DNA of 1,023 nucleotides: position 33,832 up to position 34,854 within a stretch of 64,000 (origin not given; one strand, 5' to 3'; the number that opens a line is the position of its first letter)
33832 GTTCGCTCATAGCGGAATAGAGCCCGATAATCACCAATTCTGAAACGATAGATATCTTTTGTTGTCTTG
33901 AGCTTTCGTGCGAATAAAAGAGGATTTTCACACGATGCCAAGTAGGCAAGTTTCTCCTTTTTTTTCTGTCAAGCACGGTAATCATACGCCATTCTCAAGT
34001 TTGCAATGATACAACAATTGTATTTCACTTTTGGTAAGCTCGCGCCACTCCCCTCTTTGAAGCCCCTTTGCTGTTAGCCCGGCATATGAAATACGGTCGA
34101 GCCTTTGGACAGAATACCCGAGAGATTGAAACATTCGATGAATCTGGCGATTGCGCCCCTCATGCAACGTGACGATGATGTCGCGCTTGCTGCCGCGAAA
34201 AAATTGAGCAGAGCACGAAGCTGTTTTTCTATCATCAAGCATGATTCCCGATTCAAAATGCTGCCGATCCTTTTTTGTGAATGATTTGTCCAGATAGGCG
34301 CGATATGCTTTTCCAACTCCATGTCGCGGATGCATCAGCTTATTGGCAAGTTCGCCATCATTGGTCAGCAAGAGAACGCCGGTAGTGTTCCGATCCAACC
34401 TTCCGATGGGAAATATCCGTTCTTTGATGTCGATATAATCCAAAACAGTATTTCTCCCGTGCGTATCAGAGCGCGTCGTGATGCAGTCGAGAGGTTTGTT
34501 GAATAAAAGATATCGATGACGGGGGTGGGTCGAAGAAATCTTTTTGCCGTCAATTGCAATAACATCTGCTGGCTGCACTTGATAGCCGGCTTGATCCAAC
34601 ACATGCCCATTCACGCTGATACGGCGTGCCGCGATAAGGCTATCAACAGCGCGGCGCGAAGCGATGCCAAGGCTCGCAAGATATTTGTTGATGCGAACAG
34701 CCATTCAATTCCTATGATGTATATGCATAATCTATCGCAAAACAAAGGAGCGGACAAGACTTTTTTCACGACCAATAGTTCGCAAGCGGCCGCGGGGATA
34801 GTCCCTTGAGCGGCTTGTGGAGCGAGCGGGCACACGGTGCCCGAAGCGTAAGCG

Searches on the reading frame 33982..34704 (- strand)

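Call 17: search_protein_families(library=pfam, proteins=[window:33982-34704:-], max_evalue=0.01)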
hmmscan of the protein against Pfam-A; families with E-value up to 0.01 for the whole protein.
window:33982-34704:- (240 aa): 2 families
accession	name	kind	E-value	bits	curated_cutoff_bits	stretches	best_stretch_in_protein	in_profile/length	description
PF00849.27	PseudoU_synth_2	-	9.7e-22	78.3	26.8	1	65-194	2-152/152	RNA pseudouridylate synthase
PF01479.30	S4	-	1.8e-10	40.8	22.8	1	3-49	1-48/48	S4 domain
